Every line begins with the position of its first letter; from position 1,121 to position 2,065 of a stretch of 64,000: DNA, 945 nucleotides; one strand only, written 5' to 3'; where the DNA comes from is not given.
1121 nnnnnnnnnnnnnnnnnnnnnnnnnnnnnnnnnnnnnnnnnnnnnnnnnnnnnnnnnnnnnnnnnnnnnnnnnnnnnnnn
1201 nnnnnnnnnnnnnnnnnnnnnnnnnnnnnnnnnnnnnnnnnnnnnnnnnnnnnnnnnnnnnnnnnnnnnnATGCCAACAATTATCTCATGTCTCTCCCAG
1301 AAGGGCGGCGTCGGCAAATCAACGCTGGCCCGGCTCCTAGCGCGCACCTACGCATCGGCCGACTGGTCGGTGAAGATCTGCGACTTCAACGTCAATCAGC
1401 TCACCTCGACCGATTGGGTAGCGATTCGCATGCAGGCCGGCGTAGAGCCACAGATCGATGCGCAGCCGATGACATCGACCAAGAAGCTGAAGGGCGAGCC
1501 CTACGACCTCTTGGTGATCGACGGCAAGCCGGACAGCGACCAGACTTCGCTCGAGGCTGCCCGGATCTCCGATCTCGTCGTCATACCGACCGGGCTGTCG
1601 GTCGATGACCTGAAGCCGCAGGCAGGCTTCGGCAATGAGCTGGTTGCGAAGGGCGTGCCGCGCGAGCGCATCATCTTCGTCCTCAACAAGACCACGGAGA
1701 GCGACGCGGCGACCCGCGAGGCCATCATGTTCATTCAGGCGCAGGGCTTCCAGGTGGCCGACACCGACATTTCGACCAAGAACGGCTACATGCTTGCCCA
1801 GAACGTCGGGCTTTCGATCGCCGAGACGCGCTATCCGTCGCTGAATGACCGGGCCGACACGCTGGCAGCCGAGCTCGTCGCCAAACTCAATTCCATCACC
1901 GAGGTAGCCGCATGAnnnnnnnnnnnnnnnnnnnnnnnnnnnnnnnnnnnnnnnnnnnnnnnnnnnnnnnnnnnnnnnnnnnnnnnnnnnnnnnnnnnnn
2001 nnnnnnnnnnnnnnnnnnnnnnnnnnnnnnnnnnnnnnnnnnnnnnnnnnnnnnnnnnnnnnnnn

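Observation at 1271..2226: ParA + ribbon-helix-helix partition-like cassette in a phage replication region (possible phage-plasmid lifestyle)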

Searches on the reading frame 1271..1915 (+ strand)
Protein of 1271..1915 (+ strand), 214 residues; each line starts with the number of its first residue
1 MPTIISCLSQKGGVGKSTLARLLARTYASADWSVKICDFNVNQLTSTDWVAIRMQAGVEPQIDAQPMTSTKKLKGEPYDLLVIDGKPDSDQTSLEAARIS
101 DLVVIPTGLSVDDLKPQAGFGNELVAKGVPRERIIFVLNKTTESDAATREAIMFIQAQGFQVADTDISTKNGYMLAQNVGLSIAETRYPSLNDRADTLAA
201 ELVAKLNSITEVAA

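Call 3: search_protein_families(library=pfam, proteins=[window:1271-1912:+], max_evalue=0.01)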
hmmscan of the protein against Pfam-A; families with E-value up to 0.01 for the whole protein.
window:1271-1912:+ (214 aa): 4 families
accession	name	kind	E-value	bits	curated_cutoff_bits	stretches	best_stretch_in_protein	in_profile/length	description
PF13614.12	AAA_31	-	1.3e-08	35.4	27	1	4-48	3-46/177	AAA domain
PF01656.29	CbiA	-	1e-07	32.4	25.4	1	6-164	2-107/125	CobQ/CobB/MinD/ParA nucleotide binding domain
PF10609.15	ParA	-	1.1e-05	25.5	27.1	1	3-46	4-47/246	NUBPL iron-transfer P-loop NTPase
PF09140.17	MipZ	-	0.00044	20.1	20.7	0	8-60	6-58/262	ATPase MipZ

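Call 7: search_dna_similar(query=window:1271-1912:+, collection=phages, mode=protein, max_rows=30)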
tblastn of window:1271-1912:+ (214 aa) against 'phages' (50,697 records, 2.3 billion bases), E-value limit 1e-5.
Records with a match: 39; places in all: 40; records where one place covers at least 80% of the query: 36.
Best place of each record, by identity: 60-80% 7; <60% 32.
By first word of the organism name: Rhizobium 10; Aeromonas 8; Rhodobacter 5; Vibrio 3; Bacteriophage 3; Yersinia 3; Zymomonas 3; Pseudomonas 1; Erwinia 1; Aliivibrio 1; and 1 more.
By host as written in the record: - 7; Rhodobacter capsulatus YW1 5; Aeromonas hydrophila 3; Yersinia pestis EV76-CN 3; Rhizobium etli CFN42 2; Vibrio cyclitrophicus 10N.237.312.C11 2; Aeromonas salmonicida HER1098 2; Rhizobium etli Y2_11 1; and 14 more.
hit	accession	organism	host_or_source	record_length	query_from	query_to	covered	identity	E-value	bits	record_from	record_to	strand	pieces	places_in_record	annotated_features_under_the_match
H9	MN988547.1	Rhizobium phage RHph_Y2_11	Rhizobium etli Y2_11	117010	1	214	100%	76.2%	6e-112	357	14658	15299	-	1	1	putative partition ParA-like protein | hypothetical protein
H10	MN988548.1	Rhizobium phage RHph_Y2_17_1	Rhizobium etli Y2_17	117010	1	214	100%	76.2%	6e-112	357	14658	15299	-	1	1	putative partition ParA-like protein | hypothetical protein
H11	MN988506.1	Rhizobium phage RHph_N1_15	Rhizobium phaseoli N1_15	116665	1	214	100%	71.5%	4e-100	323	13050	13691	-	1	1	putative partition ParA-like protein | hypothetical protein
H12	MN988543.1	Rhizobium phage RHph_N2_6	Rhizobium phaseoli N2_6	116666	1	214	100%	71.5%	4e-100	323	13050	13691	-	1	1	putative partition ParA-like protein | hypothetical protein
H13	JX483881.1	Rhizobium phage RHEph10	Rhizobium etli CFN42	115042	1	214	100%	71.5%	1e-97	315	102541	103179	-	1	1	putative partition ParA-like protein | hypothetical protein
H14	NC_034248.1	Rhizobium phage RHEph10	Rhizobium etli CFN42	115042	1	214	100%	71.5%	1e-97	315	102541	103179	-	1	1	ParA-like partition protein | hypothetical protein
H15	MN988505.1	Rhizobium phage RHph_N1_10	Rhizobium phaseoli N1_10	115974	1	214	100%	71.0%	1e-99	321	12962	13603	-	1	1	putative partition ParA-like protein | hypothetical protein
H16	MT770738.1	Rhizobium phage B1VFA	Rhizobium leguminosarum VF39SM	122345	4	213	98%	53.5%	2e-59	206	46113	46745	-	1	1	ParA family protein | hypothetical protein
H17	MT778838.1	Rhizobium phage V1VFA-S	-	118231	4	213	98%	53.5%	3e-59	205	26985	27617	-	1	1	ParA family protein | hypothetical protein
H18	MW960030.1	Rhizobium phage RHph_X66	R. phaseoli sv. phaseoli INC 2-5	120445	4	187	86%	55.4%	4e-58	202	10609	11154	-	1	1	putative partition ParA-like protein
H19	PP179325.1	Pseudomonas phage Touem01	Pseudomonas syringae 7C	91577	1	206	96%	44.0%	2e-40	152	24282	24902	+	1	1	putative partition ParA-like protein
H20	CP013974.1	Erwinia phage LS-2018a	Erwinia tracheiphila MDcuke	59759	4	207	95%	43.0%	2e-39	149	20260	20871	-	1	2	record has no annotation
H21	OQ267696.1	Vibrio phage VPHZ6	Vibrio parahaemolyticus ATCC 17802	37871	5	211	97%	40.0%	3e-39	148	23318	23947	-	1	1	ParA family protein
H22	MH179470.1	Aeromonas phage 13AhydR10PP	Aeromonas hydrophila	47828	4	211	97%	39.5%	6e-36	139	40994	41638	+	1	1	hypothetical protein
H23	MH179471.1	Aeromonas phage 14AhydR10PP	Aeromonas hydrophila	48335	4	211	97%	39.5%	6e-36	139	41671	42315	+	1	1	hypothetical protein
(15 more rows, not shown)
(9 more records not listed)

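Call 8: get_annotated_region(hit=H14, flank=6000)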
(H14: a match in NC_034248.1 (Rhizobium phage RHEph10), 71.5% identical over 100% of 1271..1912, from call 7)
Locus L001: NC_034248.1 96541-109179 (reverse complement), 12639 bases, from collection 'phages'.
description: Rhizobium phage RHEph10, complete genome.
organism: Rhizobium phage RHEph10 (NCBI taxid 1220717)
taxonomy: Viruses; Duplodnaviria; Heunggongvirae; Uroviricota; Caudoviricetes
host: Rhizobium etli CFN42; source: -; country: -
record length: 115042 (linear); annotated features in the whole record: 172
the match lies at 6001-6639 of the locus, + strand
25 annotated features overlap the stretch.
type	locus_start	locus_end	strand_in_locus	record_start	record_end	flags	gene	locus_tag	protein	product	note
CDS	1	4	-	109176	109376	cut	-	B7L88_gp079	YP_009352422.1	hypothetical protein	-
CDS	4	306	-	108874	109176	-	-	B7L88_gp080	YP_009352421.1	hypothetical protein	protein of unknown function DUF2829, POG1535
CDS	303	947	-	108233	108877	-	-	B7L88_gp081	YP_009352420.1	ABC transporter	-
CDS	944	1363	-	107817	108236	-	-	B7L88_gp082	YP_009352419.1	hypothetical protein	-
CDS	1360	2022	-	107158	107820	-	-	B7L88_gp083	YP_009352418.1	DNA methyltransferase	ParB-like nuclease, POG1708; POG2349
CDS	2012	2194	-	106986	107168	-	-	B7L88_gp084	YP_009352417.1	hypothetical protein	-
CDS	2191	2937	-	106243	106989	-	-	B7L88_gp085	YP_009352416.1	ParB-like partition protein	ParB-like nuclease, POG1708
CDS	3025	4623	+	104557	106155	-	-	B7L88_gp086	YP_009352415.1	DEAD/DEAH box helicase family protein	DNA/RNA helicase, C-terminal, restriction endonuclease, type I, R subunit/Type III, Res subunit, POG0049; POG0050; ...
CDS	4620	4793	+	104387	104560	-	-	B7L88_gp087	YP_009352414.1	hypothetical protein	-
CDS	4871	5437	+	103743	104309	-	-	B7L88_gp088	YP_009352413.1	hypothetical protein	-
CDS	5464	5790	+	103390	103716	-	-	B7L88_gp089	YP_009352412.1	hypothetical protein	-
CDS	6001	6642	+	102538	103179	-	-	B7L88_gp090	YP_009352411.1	ParA-like partition protein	cobyrinic acid a,c-diamide synthase, POG0847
CDS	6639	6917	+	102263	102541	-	-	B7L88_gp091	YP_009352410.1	hypothetical protein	-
CDS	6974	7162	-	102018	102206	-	-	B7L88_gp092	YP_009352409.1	hypothetical protein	-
CDS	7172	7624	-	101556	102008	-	-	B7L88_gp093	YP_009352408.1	peptidase HslV family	POG2230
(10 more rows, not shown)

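Call 9: get_annotated_region(hit=H9, flank=4000)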
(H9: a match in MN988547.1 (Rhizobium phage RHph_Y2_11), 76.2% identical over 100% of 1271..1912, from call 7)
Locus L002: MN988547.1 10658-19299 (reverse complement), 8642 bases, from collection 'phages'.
description: Rhizobium phage RHph_Y2_11, complete genome.
organism: Rhizobium phage RHph_Y2_11 (NCBI taxid 2509589)
taxonomy: Viruses; Duplodnaviria; Heunggongvirae; Uroviricota; Caudoviricetes
host: Rhizobium etli Y2_11; source: agricultural lands; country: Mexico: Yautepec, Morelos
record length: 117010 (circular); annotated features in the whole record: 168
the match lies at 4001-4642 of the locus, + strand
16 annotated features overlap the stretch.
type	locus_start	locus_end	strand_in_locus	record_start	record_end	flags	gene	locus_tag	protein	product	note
CDS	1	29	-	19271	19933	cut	-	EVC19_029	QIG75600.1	putative partition ParB-like nuclease protein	GO_function: GO:0003677 - DNA binding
CDS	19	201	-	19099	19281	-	-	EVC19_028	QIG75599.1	hypothetical protein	-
CDS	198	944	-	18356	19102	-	-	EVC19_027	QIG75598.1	putative partition ParB-like nuclease protein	GO_function: GO:0003677 - DNA binding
CDS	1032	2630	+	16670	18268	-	-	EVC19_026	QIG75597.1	ATP-dependent RNA-DNA and DNA-DNA helicase protein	ATP-dependent RNA-DNA and DNA-DNA helicase UvsW protein; GO_function: GO:0003677 - DNA binding; GO_function: GO:0005524 ...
CDS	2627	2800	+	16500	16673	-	-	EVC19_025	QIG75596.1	hypothetical protein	-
CDS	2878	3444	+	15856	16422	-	-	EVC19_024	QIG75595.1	hypothetical protein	-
CDS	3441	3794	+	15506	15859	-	-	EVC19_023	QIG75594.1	hypothetical protein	-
CDS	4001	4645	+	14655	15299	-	-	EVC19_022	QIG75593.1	putative partition ParA-like protein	-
CDS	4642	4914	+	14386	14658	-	-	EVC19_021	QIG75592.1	hypothetical protein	GO_process: GO:0006355 - regulation of transcription, DNA-dependent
CDS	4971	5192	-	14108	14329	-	-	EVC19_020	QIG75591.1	hypothetical protein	-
CDS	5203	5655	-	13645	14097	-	-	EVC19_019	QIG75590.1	putative HslV family peptidase protein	-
CDS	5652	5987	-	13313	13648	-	-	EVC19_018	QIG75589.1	hypothetical protein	-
CDS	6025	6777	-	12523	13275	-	-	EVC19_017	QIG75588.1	hypothetical protein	-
CDS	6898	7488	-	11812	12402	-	-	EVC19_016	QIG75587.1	hypothetical protein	-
CDS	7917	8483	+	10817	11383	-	-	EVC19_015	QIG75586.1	hypothetical protein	-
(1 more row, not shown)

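Call 10: get_annotated_region(hit=H16, flank=4000)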
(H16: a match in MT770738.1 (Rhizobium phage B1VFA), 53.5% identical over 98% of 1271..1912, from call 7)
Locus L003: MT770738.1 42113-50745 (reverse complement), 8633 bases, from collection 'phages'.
description: Rhizobium phage B1VFA, complete genome.
organism: Rhizobium phage B1VFA (NCBI taxid 2759201)
taxonomy: Viruses; Duplodnaviria; Heunggongvirae; Uroviricota; Caudoviricetes
host: Rhizobium leguminosarum VF39SM; source: -; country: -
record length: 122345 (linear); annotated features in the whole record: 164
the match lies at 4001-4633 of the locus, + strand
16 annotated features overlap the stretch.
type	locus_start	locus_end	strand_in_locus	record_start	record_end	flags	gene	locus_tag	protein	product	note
CDS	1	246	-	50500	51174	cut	-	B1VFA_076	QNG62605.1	ParB N-terminal-like domain containing protein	ParB N-terminal-like domain containing protein. Component of the parABS partitioning system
CDS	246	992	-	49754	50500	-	-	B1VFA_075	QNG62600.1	ParB-like single stranded DNA cleaving nuclease domain containing protein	-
CDS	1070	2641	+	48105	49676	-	-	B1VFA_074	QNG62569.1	putative helicase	-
CDS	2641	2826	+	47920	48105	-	-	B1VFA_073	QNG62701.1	hypothetical protein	-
CDS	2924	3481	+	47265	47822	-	-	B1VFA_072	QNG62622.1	energy-coupling factor transporter ATPase domain containing protein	-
CDS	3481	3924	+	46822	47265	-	-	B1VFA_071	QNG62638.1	hypothetical protein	-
CDS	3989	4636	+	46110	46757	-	-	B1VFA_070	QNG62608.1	ParA family protein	ParA family protein. ssDNA binding protein during chromosome segregation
CDS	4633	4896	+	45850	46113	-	-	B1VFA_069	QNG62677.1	hypothetical protein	-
CDS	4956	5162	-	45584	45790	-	-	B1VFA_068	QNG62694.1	hypothetical protein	-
CDS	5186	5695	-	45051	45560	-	-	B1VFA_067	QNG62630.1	hypothetical protein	-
CDS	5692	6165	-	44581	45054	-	-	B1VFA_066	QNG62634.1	hypothetical protein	-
tRNA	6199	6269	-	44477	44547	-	-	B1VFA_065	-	tRNA-OTHER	tRNA-Pseudo-CCA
tRNA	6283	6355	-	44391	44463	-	-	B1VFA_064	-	tRNA-Asn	tRNA-Asn-GTT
tRNA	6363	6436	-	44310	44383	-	-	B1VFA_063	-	tRNA-Met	tRNA-Met-CAT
CDS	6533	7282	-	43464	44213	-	-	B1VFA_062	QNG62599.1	hypothetical protein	-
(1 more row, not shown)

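Call 28: search_dna_similar(query=window:1271-1912:+, collection=plasmids, mode=protein, max_rows=40)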
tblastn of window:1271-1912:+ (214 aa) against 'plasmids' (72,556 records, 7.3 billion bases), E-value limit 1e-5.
Records with a match: 1166; places in all: 1203; records where one place covers at least 80% of the query: 1073.
Best place of each record, by identity: 60-80% 2; <60% 1164.
By first word of the organism name: Klebsiella 236; Escherichia 227; Salmonella 81; Pseudomonas 76; Burkholderia 66; Xanthomonas 41; Enterobacter 32; Aeromonas 28; Serratia 23; Citrobacter 22; and 104 more.
By predicted mobility (MOB-suite, as given by PLSDB): conjugative 569; non-mobilizable 386; mobilizable 211.
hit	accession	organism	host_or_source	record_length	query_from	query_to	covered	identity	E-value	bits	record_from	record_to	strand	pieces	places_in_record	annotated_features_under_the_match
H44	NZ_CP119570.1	Pararhizobium qamdonense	cell culture,soil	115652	1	214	100%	78.0%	8e-114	363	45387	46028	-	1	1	ParA family protein | hypothetical protein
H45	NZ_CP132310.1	Shinella zoogloeoides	Homo sapiens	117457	4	214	99%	60.2%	3e-82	273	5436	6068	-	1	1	ParA family protein | hypothetical protein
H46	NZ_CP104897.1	Bartonella sp. HY406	pure-culture,feces of bat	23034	1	211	99%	53.3%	1e-64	223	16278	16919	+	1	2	ParA family protein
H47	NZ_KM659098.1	Sinorhizobium sp. LM21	Lubin copper mine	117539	4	211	97%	54.0%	4e-65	224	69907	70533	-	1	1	ParA family protein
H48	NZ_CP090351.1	Methylobacterium oryzae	single cell,soil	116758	5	209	96%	50.2%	5e-62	215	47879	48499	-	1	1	ParA family protein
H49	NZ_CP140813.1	Rhizobium beringeri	Trifolium pratense,whole organism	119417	4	187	86%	55.4%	9e-57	200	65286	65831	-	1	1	ParA family protein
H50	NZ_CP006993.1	Methylobacterium sp. AMS5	-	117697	5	206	94%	47.5%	4e-62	215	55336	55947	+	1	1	ParA family protein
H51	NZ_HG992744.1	Vibrio sp. B1ASS3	-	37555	4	203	93%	46.5%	8e-43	160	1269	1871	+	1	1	ParA family protein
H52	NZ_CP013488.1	Vibrio alginolyticus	seawater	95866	1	203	95%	45.4%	3e-44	164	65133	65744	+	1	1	ParA family protein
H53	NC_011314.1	Aliivibrio salmonicida LFI1238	-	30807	6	203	93%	46.5%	3e-44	164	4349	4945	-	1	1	ParA family protein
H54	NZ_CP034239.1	Aliivibrio salmonicida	Atlantic salmon,pure isolate,diseased ...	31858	6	203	93%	46.5%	3e-44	164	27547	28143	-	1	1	ParA family protein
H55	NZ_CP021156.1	Photobacterium damselae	Neophocaena asiaeorientalis,Single ...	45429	4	203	93%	45.0%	2e-43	162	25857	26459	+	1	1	ParA family protein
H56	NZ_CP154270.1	Vibrio harveyi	large yellow croaker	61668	4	203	93%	45.0%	6e-43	160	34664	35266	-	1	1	ParA family protein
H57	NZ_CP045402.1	Halomonas sp. THAF12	pure culture,Surface of a polyethylene ...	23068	1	210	98%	42.3%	1e-43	162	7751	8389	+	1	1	ParA family protein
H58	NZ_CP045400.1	Halomonas sp. THAF12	pure culture,Surface of a polyethylene ...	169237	1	210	98%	42.3%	1e-43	162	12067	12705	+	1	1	ParA family protein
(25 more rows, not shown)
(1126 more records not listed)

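Call 30: get_annotated_region(hit=H44, flank=6000)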
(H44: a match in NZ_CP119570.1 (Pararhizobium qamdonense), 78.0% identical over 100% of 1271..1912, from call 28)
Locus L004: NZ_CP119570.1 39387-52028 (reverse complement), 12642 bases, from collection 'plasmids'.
description: Pararhizobium qamdonense strain T808 plasmid p5, complete sequence
organism: Pararhizobium qamdonense (NCBI taxid 3031126)
taxonomy: Bacteria; Pseudomonadota; Alphaproteobacteria; Hyphomicrobiales; Rhizobiaceae; Pararhizobium; Pararhizobium qamdonense
host: -; source: cell culture,soil; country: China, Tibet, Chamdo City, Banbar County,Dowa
typing (MOB-suite, as given by PLSDB): non-mobilizable
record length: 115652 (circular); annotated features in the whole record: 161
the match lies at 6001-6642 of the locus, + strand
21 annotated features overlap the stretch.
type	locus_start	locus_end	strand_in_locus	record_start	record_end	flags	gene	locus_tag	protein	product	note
CDS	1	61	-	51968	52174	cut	-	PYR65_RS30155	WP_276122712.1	hypothetical protein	-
CDS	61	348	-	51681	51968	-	-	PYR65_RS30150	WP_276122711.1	DUF2829 domain-containing protein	-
CDS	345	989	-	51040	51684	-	-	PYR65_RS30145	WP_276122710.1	hypothetical protein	-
CDS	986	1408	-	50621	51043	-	-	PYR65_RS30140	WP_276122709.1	hypothetical protein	-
CDS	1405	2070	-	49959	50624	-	-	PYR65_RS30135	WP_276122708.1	ParB/Srx family N-terminal domain-containing protein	-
CDS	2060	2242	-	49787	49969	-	-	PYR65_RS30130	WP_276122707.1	hypothetical protein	-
CDS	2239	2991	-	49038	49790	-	-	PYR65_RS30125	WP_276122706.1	ParB/RepB/Spo0J family partition protein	-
CDS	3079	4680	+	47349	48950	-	-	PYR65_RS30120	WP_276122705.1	DEAD/DEAH box helicase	-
CDS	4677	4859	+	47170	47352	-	-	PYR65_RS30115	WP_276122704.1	hypothetical protein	-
CDS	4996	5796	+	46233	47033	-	-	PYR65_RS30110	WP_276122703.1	hypothetical protein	-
CDS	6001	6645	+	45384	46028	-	-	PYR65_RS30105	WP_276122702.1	ParA family protein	-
CDS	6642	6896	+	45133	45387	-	-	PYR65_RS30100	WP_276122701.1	hypothetical protein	-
CDS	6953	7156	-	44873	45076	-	-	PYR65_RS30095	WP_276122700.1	hypothetical protein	-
CDS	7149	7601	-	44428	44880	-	-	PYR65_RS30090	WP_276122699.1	peptidase S14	-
CDS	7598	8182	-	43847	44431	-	-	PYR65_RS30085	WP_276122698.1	hypothetical protein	-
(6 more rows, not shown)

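Call 35: get_annotated_region(hit=H45, flank=2500)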
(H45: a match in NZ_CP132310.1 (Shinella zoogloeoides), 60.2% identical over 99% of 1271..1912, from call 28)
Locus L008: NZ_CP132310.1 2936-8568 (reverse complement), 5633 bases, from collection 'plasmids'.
description: Shinella zoogloeoides strain UPHL-collab-1 plasmid unnamed3, complete sequence
organism: Shinella zoogloeoides (NCBI taxid 352475)
taxonomy: Bacteria; Pseudomonadota; Alphaproteobacteria; Hyphomicrobiales; Rhizobiaceae; Shinella; Shinella zoogloeoides
host: -; source: Homo sapiens; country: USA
typing (MOB-suite, as given by PLSDB): non-mobilizable
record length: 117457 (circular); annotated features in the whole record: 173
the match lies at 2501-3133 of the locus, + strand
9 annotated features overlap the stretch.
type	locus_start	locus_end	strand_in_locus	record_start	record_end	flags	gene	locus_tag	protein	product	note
CDS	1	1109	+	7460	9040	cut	-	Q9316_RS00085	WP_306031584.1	DEAD/DEAH box helicase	-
CDS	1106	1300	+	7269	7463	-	-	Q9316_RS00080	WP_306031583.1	hypothetical protein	-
CDS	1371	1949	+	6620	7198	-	-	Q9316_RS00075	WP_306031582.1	hypothetical protein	-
CDS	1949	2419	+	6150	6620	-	-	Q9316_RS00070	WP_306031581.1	hypothetical protein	-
CDS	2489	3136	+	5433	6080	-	-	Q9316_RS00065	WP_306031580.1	ParA family protein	-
CDS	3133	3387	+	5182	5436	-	-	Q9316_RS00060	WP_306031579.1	hypothetical protein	-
CDS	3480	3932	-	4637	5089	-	-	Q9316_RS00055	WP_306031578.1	hypothetical protein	-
CDS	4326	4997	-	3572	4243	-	-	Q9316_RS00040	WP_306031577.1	hypothetical protein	-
CDS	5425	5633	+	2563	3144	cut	-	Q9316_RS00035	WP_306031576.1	hypothetical protein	-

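Call 36: get_annotated_region(hit=H47, flank=2500)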
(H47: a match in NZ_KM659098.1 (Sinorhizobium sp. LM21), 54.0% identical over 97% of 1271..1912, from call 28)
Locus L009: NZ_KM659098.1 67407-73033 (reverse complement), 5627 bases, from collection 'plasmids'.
description: Sinorhizobium sp. LM21 plasmid pLM21S1, complete sequence
organism: Sinorhizobium sp. LM21 (NCBI taxid 1449788)
taxonomy: Bacteria; Pseudomonadota; Alphaproteobacteria; Hyphomicrobiales; Rhizobiaceae; Sinorhizobium; Sinorhizobium sp. LM21
host: -; source: Lubin copper mine; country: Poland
typing (MOB-suite, as given by PLSDB): non-mobilizable; replicon rep_cluster_747
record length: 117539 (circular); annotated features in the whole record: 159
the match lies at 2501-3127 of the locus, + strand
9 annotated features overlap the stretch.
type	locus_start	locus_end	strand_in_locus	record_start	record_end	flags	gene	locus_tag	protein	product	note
CDS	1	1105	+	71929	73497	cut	-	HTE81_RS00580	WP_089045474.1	DEAD/DEAH box helicase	-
CDS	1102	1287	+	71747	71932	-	-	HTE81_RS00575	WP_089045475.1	hypothetical protein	-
CDS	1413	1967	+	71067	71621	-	-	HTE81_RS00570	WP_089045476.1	hypothetical protein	-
CDS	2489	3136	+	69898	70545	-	-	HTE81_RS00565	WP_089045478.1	ParA family protein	-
CDS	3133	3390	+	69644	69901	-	-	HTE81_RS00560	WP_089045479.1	hypothetical protein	-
CDS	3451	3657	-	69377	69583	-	-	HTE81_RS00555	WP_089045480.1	hypothetical protein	-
CDS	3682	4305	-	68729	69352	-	-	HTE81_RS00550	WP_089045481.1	peptidase S14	-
CDS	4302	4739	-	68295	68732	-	-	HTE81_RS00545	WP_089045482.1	hypothetical protein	-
CDS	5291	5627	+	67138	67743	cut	-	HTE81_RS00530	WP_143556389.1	hypothetical protein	-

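Call 37: get_annotated_region(hit=H48, flank=2500)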
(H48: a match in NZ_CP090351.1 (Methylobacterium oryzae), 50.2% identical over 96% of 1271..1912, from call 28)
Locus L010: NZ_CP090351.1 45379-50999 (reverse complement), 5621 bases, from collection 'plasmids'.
description: Methylobacterium oryzae strain H33R-06 plasmid unnamed2, complete sequence
organism: Methylobacterium oryzae (NCBI taxid 334852)
taxonomy: Bacteria; Pseudomonadota; Alphaproteobacteria; Hyphomicrobiales; Methylobacteriaceae; Methylobacterium; Methylobacterium oryzae
host: -; source: single cell,soil; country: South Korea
typing (MOB-suite, as given by PLSDB): non-mobilizable
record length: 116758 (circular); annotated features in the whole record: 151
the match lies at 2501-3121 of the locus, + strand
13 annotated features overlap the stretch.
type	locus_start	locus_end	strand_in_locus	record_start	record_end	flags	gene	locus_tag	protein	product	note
CDS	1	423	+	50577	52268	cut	-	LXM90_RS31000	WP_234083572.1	DEAD/DEAH box helicase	-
CDS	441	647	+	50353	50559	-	-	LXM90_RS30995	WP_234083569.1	hypothetical protein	-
CDS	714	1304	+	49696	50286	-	-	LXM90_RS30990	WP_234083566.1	hypothetical protein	-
CDS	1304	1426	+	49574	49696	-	-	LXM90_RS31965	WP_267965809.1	hypothetical protein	-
CDS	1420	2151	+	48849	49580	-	-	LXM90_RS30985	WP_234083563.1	hypothetical protein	-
CDS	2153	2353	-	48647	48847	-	-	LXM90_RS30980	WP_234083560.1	hypothetical protein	-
CDS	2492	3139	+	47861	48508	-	-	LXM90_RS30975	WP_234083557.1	ParA family protein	-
CDS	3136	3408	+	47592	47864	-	-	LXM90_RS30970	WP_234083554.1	hypothetical protein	-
CDS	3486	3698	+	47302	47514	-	-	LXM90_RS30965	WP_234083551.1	hypothetical protein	-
CDS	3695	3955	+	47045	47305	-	-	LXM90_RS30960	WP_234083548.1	hypothetical protein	-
CDS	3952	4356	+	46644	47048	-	-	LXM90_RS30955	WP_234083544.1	hypothetical protein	-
CDS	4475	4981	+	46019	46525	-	-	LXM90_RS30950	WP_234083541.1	hypothetical protein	-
CDS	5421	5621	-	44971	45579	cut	-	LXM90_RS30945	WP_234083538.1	hypothetical protein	-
